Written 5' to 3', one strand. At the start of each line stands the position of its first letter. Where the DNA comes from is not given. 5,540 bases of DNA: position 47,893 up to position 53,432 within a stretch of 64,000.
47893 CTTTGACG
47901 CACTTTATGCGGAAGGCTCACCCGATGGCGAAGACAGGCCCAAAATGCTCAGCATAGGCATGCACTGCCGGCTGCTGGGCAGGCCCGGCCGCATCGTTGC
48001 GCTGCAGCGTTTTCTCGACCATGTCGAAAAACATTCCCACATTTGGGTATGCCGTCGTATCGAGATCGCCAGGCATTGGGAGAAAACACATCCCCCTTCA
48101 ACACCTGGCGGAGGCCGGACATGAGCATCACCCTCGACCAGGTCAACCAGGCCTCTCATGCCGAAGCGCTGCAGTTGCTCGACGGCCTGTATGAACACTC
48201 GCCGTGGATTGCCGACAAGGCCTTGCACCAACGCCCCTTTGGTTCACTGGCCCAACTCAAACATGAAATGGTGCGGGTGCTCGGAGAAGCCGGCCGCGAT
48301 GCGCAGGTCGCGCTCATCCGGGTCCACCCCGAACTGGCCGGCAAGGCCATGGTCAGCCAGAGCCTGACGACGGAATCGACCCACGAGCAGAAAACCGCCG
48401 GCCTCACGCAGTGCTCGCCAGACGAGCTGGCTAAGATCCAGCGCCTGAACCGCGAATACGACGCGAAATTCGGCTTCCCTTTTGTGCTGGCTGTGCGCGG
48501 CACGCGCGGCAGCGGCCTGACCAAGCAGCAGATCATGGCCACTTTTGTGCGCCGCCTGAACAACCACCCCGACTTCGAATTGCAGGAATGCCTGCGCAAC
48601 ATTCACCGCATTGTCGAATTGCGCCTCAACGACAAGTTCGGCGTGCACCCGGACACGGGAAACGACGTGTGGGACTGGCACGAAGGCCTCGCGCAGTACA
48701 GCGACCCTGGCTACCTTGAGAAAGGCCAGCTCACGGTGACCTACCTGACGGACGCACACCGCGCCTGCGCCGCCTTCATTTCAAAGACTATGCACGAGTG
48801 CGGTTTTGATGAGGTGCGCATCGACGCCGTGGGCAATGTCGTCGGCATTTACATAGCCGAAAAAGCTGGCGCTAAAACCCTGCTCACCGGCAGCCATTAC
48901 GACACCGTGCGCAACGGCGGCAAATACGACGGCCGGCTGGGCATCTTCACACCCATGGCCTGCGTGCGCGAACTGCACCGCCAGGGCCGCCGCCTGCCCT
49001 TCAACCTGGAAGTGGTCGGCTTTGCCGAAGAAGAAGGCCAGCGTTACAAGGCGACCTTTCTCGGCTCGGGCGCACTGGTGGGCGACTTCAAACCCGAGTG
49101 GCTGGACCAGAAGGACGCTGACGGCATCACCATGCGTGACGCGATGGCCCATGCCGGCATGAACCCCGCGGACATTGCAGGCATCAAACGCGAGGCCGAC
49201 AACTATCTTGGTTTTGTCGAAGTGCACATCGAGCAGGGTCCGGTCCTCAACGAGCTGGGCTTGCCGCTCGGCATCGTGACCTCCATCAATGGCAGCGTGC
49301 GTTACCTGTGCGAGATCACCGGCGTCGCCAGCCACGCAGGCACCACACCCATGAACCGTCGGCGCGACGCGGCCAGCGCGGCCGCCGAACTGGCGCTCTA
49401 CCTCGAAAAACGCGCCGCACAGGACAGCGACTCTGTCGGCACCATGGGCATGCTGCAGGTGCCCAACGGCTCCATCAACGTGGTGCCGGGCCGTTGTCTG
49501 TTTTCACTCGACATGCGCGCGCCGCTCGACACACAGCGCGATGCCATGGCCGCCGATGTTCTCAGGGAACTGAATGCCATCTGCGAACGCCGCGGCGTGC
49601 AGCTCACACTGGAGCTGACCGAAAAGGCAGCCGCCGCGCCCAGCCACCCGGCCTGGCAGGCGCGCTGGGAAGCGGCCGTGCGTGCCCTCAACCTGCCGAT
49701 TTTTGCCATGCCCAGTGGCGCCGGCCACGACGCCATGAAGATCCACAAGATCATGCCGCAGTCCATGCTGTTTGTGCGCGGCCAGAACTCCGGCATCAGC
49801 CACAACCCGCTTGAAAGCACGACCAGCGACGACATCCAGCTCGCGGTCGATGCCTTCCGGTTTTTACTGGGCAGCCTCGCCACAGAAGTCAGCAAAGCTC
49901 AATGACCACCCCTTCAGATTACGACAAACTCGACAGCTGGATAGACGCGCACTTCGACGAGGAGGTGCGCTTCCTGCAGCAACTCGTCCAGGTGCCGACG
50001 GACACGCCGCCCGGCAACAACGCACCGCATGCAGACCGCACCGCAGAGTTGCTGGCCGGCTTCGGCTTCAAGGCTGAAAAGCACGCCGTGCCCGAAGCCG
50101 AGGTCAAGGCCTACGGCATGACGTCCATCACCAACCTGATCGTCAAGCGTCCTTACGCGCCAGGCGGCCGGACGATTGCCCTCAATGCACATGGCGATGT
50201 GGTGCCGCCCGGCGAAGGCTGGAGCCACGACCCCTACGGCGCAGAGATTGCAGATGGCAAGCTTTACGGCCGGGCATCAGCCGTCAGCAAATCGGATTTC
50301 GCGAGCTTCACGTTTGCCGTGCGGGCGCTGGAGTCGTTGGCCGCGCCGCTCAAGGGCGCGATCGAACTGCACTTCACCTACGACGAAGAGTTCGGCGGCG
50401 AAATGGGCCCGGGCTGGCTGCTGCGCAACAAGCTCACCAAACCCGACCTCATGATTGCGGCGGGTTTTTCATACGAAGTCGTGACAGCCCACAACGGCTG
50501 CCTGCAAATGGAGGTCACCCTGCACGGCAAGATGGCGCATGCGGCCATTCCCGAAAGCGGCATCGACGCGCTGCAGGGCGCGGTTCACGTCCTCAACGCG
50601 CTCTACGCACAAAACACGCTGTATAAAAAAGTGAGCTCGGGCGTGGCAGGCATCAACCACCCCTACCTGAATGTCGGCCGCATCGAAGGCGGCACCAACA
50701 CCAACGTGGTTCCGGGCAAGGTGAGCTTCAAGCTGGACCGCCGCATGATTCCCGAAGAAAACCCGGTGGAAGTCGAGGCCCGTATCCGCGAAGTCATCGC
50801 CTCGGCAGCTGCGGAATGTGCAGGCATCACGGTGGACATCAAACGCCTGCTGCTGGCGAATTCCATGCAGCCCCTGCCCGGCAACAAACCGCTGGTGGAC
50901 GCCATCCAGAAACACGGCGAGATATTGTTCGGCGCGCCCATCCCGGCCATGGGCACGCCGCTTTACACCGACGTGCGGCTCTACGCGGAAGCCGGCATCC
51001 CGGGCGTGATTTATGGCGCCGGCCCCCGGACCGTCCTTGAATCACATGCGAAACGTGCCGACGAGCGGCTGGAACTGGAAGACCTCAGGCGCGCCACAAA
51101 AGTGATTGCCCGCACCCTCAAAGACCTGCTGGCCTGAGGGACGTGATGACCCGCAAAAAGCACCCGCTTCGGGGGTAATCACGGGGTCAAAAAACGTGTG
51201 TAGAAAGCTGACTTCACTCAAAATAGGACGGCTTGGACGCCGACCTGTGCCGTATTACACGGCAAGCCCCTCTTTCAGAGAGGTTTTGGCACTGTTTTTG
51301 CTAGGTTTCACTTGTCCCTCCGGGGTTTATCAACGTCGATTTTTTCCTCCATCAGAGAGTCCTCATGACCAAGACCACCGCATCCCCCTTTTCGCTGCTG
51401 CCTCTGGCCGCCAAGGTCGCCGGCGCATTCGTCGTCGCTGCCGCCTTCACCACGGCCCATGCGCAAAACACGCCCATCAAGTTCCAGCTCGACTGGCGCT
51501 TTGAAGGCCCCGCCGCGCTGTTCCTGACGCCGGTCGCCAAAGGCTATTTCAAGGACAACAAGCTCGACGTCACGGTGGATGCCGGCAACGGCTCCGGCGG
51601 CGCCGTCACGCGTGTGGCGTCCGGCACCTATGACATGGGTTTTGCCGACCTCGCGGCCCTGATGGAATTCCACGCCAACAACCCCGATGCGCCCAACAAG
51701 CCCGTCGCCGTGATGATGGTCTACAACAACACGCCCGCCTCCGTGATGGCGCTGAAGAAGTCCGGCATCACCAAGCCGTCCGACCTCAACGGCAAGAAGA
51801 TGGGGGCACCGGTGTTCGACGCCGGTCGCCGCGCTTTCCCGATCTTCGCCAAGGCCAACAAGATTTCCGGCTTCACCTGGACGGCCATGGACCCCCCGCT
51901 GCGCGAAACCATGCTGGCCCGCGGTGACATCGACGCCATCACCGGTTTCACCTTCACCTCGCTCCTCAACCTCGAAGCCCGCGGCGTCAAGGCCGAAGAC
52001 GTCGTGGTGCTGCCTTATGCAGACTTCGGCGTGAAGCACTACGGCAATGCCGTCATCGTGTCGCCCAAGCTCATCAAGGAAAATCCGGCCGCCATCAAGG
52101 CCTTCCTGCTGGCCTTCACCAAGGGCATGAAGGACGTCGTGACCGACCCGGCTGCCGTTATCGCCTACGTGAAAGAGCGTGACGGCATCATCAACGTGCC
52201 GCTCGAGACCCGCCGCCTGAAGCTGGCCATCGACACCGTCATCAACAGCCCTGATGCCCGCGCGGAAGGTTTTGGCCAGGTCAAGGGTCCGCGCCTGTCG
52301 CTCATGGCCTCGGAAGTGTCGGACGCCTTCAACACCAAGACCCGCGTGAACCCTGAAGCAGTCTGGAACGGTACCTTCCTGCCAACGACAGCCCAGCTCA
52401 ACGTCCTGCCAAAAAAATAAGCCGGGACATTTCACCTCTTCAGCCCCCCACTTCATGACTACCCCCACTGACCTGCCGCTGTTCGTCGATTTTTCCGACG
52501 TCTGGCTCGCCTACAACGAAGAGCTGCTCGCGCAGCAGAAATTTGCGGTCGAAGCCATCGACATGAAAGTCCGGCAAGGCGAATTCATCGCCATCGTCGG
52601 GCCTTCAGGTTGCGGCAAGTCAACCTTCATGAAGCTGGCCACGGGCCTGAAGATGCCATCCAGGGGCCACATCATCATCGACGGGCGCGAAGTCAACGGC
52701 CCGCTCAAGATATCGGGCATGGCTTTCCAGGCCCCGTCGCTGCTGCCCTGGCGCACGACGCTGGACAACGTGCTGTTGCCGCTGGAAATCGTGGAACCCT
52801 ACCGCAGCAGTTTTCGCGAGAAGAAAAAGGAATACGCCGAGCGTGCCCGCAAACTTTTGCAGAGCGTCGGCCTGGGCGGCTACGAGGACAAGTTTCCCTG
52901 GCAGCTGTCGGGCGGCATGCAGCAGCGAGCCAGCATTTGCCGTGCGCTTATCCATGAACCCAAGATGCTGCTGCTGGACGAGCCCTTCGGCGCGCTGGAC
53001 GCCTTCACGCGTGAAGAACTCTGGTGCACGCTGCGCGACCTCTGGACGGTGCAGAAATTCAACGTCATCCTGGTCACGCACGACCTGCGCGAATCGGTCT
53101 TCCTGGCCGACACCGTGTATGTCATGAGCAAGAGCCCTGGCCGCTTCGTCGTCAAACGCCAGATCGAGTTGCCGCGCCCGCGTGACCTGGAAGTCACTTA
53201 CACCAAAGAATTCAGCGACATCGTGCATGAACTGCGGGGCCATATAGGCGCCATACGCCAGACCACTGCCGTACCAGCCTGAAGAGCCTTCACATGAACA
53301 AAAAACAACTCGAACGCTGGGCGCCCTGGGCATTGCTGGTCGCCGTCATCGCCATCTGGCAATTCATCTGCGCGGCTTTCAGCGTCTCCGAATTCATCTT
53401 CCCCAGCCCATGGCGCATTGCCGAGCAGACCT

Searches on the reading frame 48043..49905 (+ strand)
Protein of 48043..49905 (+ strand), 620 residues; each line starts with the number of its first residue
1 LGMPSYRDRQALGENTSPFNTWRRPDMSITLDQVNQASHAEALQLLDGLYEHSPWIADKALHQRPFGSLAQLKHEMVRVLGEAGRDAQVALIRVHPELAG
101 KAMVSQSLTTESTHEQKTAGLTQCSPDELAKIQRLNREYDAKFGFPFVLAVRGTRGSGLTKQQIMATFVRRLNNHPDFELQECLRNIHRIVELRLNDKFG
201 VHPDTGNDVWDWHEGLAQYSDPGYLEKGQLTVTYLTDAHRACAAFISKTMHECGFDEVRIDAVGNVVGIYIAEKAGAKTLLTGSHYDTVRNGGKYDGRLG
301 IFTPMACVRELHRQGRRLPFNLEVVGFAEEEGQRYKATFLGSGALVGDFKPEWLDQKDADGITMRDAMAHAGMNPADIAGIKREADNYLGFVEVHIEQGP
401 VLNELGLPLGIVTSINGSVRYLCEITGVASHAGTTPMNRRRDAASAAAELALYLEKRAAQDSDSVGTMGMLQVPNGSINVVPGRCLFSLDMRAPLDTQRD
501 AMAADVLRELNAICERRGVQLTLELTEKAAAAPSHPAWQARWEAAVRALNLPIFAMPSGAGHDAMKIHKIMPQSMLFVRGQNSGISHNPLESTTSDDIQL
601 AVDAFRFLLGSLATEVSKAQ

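Call 18: search_protein_families(library=pfam, max_evalue=1e-8, proteins=[window:48043-49905:+])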
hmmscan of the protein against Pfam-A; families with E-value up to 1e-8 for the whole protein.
window:48043-49905:+ (620 aa): 2 families
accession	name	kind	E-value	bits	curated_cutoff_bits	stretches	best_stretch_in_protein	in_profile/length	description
PF09349.15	OHCU_decarbox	-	6.5e-44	150.6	24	1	35-196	1-155/155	OHCU decarboxylase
PF01546.33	Peptidase_M20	-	6.8e-19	69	24.6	1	282-606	2-201/206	Peptidase family M20/M25/M40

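Call 90: search_protein_families(library=ncbifam, max_evalue=1e-15, proteins=[window:48043-49905:+])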
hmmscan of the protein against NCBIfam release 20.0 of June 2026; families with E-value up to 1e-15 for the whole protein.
window:48043-49905:+ (620 aa): 20 families
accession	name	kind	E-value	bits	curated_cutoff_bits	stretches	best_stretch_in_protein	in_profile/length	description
NF010373.0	PRK13799.1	equivalog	2.1e-295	980.8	1087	1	28-615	2-589/591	unknown domain/N-carbamoyl-L-amino acid hydrolase fusion protein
NF006775.0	PRK09290.2-5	equivalog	3.5e-134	447.6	479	1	206-615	12-416/419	allantoate amidohydrolase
NF009529.0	PRK12893.1-2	equivalog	2.7e-114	382.1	508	1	216-608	19-403/411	Zn-dependent hydrolase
NF006773.0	PRK09290.2-2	equivalog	4.6e-110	368.4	584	1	227-607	32-411/419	allantoate amidohydrolase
NF006771.0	PRK09290.1-5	subfamily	2.4e-101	339.3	399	1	218-603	15-400/413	allantoate amidohydrolase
NF058540.1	Ncarbamyl_ErtE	equivalog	5.7e-98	328.2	520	1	209-604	13-406/418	N-carbamyl-l-glutamate amidohydrolase ErtE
TIGR01879.1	hydantase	subfamily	3.5e-93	312.7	204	1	216-601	7-390/401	hydantoinase/carbamoylase family amidase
NF006774.0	PRK09290.2-4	equivalog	3.2e-92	309.6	897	1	229-605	33-408/427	allantoate amidohydrolase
NF009527.0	PRK12891.1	subfamily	8.6e-81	272.1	461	1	215-606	17-414/426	Zn-dependent hydrolase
NF006768.0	PRK09290.1-1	equivalog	3e-79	266.8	532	1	216-613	13-408/411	allantoate deiminase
NF006769.0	PRK09290.1-3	subfamily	5e-79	265.9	452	1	223-601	26-400/417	allantoate amidohydrolase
NF009531.0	PRK12893.1-5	equivalog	2e-73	247.3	486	1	241-604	40-403/421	Zn-dependent hydrolase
NF006770.0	PRK09290.1-4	equivalog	1.9e-70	237.6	372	1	234-613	28-401/403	allantoate amidohydrolase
TIGR03176.1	AllC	equivalog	6e-68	229.4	597.75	1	220-613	13-403/406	allantoate deiminase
NF006772.0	PRK09290.2-1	subfamily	1.7e-61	208.3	424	1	218-618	23-421/430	allantoate amidohydrolase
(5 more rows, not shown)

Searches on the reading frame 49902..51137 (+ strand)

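Call 3: search_protein_families(library=pfam, proteins=[window:49902-51137:+])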
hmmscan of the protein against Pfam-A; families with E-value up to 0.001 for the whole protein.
window:49902-51137:+ (411 aa): 2 families
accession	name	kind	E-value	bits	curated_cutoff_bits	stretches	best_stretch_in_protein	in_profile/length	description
PF01546.33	Peptidase_M20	-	8.7e-24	85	24.6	1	93-407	1-205/206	Peptidase family M20/M25/M40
PF07687.19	M20_dimer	-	2.7e-19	69.5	21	1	195-304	1-104/107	Peptidase dimerisation domain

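Call 4: search_protein_families(library=ncbifam, proteins=[window:49902-51137:+])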
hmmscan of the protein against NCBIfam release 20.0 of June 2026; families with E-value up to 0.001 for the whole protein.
window:49902-51137:+ (411 aa): 57 families (the best 25 are shown)
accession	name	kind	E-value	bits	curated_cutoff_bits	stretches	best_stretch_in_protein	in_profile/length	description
TIGR01910.1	DapE-ArgE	subfamily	4.7e-65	220.2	217.6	1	22-401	1-373/373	ArgE/DapE family deacylase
NF006400.0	PRK08651.1-3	equivalog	1.5e-58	198.5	374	1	14-409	5-406/410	succinyl-diaminopimelate desuccinylase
NF005306.0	PRK06837.1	subfamily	1.5e-43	149.2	376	1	5-405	6-417/427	ArgE/DapE family deacylase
NF006398.0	PRK08651.1-1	equivalog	1.8e-41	142.4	439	1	9-408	2-398/403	succinyl-diaminopimelate desuccinylase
NF006399.0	PRK08651.1-2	equivalog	1.3e-40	139.7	381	1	22-407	7-402/405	succinyl-diaminopimelate desuccinylase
TIGR01892.1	AcOrn-deacetyl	equivalog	1.5e-40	139.4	297.7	1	26-404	4-363/365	acetylornithine deacetylase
NF009558.0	PRK13013.1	equivalog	1e-39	136.4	428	1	8-410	5-424/429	acetylornithine deacetylase/succinyl-diaminopimelate desuccinylase family protein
NF005710.0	PRK07522.1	subfamily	3.5e-37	128.5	412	1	22-409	11-388/391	acetylornithine deacetylase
NF010589.0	PRK13983.1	equivalog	1.7e-35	122.8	333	1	13-406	8-406/409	M20 family metallo-hydrolase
NF006365.0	PRK08588.1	subfamily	3.2e-35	122.1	289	1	20-410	8-381/383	succinyl-diaminopimelate desuccinylase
NF005373.0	PRK06915.1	equivalog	6e-31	107.8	428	1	9-408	7-416/422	peptidase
NF009557.0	PRK13009.1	equivalog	4.8e-29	101.7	284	1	21-410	5-375/377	succinyl-diaminopimelate desuccinylase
NF003474.0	PRK05111.1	equivalog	9.4e-28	97.2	460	1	40-405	32-376/383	acetylornithine deacetylase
NF009555.0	PRK13004.1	equivalog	1.5e-25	89.9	321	1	23-304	19-284/399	YgeY family selenium metabolism-linked hydrolase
TIGR01246.1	dapE_proteo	equivalog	1.2e-23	83.7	361.8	1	24-408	4-369/370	succinyl-diaminopimelate desuccinylase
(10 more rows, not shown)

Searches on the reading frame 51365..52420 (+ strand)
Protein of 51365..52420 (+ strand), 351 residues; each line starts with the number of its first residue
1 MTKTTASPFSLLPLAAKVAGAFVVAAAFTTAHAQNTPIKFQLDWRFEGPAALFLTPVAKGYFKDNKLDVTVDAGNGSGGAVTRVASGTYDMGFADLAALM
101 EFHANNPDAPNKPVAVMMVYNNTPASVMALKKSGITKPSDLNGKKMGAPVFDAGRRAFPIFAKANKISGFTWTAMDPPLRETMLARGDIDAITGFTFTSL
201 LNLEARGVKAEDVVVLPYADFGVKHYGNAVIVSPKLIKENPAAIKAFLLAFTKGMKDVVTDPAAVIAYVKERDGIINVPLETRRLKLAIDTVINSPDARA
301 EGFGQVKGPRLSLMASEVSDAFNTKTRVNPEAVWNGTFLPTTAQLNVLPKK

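Call 3: search_protein_families(library=pfam, proteins=[window:51365-52420:+])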
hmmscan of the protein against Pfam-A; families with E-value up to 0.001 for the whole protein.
window:51365-52420:+ (351 aa): 3 families
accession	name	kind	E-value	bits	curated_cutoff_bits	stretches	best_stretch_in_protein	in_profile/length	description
PF09084.16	NMT1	-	6.4e-30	105.1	20.5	1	57-263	11-214/216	NMT1/THI5 like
PF16868.10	NMT1_3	-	0.00026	21.1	27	1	62-147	26-115/289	NMT1-like family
PF04069.17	OpuAC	-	0.00028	21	21.2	1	52-248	14-223/257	Substrate binding domain of ABC-type glycine betaine transport system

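Call 4: search_protein_families(library=ncbifam, proteins=[window:51365-52420:+])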
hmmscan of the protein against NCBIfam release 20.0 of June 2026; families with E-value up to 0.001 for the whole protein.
window:51365-52420:+ (351 aa): 3 families
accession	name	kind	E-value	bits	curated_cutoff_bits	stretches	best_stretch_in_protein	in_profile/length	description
TIGR01728.1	SsuA_fam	subfamily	4.8e-12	45.7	163.5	1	59-281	20-239/290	aliphatic sulfonate ABC transporter substrate-binding protein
TIGR01729.1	taurine_ABC_bnd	equivalog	1.5e-07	31.2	304.25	1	67-266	25-221/300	taurine ABC transporter substrate-binding protein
TIGR02122.1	TRAP_TAXI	subfamily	2.9e-06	26.4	84.35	1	60-147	53-145/320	TAXI family TRAP transporter solute-binding subunit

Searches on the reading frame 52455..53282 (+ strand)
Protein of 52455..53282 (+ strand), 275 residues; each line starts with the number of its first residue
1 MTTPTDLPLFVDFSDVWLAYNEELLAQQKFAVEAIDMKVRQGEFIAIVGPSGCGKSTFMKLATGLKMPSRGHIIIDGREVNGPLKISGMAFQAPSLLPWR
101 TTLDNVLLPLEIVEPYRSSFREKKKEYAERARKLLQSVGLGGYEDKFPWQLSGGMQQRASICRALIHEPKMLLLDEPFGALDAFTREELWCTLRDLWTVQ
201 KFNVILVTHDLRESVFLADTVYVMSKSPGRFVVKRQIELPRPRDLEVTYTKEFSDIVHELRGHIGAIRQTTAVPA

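Call 3: search_protein_families(library=pfam, proteins=[window:52455-53282:+])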
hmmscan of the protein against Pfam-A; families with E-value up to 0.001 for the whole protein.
window:52455-53282:+ (275 aa): 4 families
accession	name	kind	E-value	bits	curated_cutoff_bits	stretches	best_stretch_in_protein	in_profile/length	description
PF00005.33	ABC_tran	-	2.2e-31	109.7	25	1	33-178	2-136/137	ABC transporter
PF13401.12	AAA_22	-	0.0002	22.1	27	0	41-207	4-121/130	AAA domain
PF13304.12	AAA_21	-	0.00037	21.1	27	0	44-87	1-61/304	AAA domain, putative AbiEii toxin, Type IV TA system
PF09818.15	ABC_ATPase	-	0.00051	19.6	23.2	0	36-80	74-114/283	P-loop domain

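Call 4: search_protein_families(library=ncbifam, proteins=[window:52455-53282:+])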
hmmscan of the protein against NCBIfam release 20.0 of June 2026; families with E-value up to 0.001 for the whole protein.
window:52455-53282:+ (275 aa): 185 families (the best 25 are shown)
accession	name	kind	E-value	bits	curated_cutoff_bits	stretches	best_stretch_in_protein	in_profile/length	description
NF008421.0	PRK11248.1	equivalog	1.1e-58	198.7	357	1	28-239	13-217/255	taurine ABC transporter ATP-binding subunit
TIGR01184.1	ntrCD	subfamily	3.9e-56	190.2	291.8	1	33-251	2-217/230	nitrate ABC transporter ATP-binding protein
NF040729.1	ABC_ATP_SaoA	equivalog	8.1e-56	189.2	360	1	28-254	17-236/248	ABC transporter ATP-binding protein SaoA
NF008420.0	PRK11247.1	equivalog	1.5e-50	171.7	395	1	29-245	25-226/257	aliphatic sulfonates ABC transporter ATP-binding protein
TIGR03265.1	PhnT2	equivalog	1.7e-49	168.9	457.7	1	29-227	17-211/353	putative 2-aminoethylphosphonate ABC transporter ATP-binding protein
TIGR01186.1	proV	subfamily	2.9e-48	164.8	326.6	1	29-226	6-205/363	betaine/proline/choline family ABC transporter ATP-binding protein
TIGR00968.1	3a0106s01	subfamily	7.3e-46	156.6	342.75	1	30-226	14-206/237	sulfate ABC transporter ATP-binding protein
NF040933.2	ABC_arch_GlcV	equivalog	2.2e-42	145.2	450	1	29-228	19-219/357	glucose ABC transporter ATP-binding protein GlcV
NF008105.0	PRK10851.1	equivalog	2e-41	141.9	502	1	32-227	18-213/362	sulfate/thiosulfate ABC transporter ATP-binding protein CysA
NF043075.1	MMSYN1_0197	equivalog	2.4e-40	138.5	550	1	29-226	15-208/341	spermidine/putrescine ABC transporter ATP-binding protein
NF008513.0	PRK11432.1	equivalog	8.3e-40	136.7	496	1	30-227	20-213/351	ferric ABC transporter ATP-binding protein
NF006987.0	PRK09452.1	equivalog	1.9e-39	135.4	482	1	28-226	29-223/378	spermidine/putrescine ABC transporter ATP-binding protein PotA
NF008653.0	PRK11650.1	subfamily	8e-39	133.7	432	1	28-226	16-210/357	sn-glycerol-3-phosphate ABC transporter ATP-binding protein UgpC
NF040840.2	tungstate_WtpC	equivalog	2.3e-38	132.4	440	1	28-232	12-212/347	tungstate ABC transporter ATP-binding protein WtpC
TIGR01187.1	potA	subfamily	5.6e-38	130.8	355.6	1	47-231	1-179/325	polyamine ABC transporter ATP-binding protein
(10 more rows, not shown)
